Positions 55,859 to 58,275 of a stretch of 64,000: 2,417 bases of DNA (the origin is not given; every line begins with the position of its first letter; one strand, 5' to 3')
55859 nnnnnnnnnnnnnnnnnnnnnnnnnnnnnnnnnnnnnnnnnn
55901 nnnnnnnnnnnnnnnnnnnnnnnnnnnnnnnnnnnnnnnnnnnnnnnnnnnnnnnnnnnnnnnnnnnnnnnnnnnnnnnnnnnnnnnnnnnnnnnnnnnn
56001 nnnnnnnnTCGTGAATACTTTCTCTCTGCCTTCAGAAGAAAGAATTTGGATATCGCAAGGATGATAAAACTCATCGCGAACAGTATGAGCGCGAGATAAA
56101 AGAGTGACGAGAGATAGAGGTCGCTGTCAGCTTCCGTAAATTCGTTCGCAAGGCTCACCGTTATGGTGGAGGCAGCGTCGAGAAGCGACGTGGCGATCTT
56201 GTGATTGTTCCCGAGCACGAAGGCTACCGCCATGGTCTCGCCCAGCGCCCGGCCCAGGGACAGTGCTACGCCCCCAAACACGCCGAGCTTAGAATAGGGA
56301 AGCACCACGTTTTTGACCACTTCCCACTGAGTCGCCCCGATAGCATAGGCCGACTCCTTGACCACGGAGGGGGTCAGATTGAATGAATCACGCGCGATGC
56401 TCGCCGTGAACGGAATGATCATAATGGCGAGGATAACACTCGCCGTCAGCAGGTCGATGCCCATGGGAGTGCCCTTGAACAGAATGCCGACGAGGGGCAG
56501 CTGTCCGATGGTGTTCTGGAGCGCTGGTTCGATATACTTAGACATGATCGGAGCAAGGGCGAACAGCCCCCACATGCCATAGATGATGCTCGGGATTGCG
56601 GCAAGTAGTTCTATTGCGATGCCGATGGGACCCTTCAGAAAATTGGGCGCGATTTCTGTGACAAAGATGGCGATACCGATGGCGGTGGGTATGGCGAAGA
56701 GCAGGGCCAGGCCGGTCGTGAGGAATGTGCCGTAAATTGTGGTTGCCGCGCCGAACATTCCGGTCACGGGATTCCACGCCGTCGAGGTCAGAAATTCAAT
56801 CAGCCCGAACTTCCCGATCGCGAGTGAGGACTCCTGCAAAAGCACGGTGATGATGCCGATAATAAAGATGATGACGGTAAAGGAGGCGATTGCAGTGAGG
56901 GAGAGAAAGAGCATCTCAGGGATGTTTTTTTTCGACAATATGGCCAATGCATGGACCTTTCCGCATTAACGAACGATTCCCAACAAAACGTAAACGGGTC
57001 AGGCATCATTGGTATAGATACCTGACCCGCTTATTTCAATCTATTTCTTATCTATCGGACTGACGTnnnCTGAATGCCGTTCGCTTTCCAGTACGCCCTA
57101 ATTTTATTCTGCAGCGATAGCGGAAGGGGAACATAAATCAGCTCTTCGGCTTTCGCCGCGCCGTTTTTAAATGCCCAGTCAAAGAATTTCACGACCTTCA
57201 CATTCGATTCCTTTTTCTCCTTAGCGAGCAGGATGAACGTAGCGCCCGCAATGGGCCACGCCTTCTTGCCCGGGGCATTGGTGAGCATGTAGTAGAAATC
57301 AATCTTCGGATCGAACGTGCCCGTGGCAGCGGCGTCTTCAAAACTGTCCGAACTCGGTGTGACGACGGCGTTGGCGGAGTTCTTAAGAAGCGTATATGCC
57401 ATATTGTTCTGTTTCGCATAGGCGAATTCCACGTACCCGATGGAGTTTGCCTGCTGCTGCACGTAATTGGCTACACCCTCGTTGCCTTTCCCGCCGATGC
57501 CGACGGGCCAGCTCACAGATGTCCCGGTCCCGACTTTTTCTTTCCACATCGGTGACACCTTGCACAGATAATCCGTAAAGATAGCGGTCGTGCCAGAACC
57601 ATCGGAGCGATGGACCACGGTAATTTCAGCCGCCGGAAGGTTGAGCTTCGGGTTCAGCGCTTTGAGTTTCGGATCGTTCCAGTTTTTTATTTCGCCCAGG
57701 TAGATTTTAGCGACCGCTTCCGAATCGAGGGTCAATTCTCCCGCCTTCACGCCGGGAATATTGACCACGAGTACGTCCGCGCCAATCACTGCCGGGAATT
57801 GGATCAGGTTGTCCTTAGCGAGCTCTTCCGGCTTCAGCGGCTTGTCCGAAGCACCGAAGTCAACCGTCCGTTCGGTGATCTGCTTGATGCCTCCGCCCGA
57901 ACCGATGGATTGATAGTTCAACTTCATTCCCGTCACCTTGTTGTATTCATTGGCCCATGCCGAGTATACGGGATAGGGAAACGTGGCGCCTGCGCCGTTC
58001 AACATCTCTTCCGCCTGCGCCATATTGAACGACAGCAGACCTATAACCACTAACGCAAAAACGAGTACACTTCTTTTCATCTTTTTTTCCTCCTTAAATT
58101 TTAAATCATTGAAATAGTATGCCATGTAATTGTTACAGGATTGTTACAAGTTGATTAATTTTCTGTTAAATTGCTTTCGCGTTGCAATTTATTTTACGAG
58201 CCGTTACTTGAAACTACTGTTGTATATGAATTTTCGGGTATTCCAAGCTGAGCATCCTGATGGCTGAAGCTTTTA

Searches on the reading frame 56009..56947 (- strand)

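Call 24: search_protein_families(library=ncbifam, proteins=[window:56009-56947:-], max_evalue=0.00001)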
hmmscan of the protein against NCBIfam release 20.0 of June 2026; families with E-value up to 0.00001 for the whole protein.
window:56009-56947:- (313 aa): 8 families
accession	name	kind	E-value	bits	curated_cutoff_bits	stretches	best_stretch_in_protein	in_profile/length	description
NF008435.0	PRK11275.1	equivalog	2.7e-101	338.9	502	1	10-310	15-315/319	phosphate ABC transporter permease PstC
TIGR02138.1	phosphate_pstC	equivalog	1.6e-85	286.7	196.45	1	13-306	3-294/296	phosphate ABC transporter permease subunit PstC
TIGR00974.1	3a0107s02c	equivalog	2.8e-32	112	193.45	1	13-303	3-266/272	phosphate ABC transporter permease PstA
NF008430.0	PRK11268.1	equivalog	9.9e-11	41.2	439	1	171-297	158-282/295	phosphate ABC transporter permease PstA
TIGR00969.1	3a0106s02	subfamily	8.2e-09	35.3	240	1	171-301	146-267/272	sulfate ABC transporter permease subunit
TIGR02141.1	modB_ABC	equivalog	4.4e-08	33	182.6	1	146-301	58-203/208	molybdate ABC transporter permease subunit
NF008208.0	PRK10971.1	equivalog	1.2e-07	31.6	415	1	167-248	141-222/277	sulfate/thiosulfate ABC transporter permease CysT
TIGR02140.1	permease_CysW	equivalog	2.1e-06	27.4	329.1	1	171-303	132-255/261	sulfate ABC transporter permease subunit CysW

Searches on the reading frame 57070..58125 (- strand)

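Call 24: search_protein_families(library=ncbifam, proteins=[window:57070-58125:-], max_evalue=0.00001)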
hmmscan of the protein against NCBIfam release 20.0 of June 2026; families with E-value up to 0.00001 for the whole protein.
window:57070-58125:- (352 aa): 4 families
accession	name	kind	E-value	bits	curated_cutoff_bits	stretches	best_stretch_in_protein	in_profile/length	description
NF008171.0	PRK10918.1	equivalog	5.4e-124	413.7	339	1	16-349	4-336/346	phosphate ABC transporter substrate-binding protein PstS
TIGR00975.1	3a0107s03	equivalog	7.9e-112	373.4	205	1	42-348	1-313/315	phosphate ABC transporter substrate-binding protein PstS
TIGR02136.1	ptsS_2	subfamily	3.8e-28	98.5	206.6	1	36-312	32-290/295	phosphate ABC transporter substrate-binding protein PstS family protein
TIGR04505.1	PtsS_plasma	equivalog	4.1e-16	59.3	175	2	15-107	4-96/334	phosphate ABC transporter substrate-binding protein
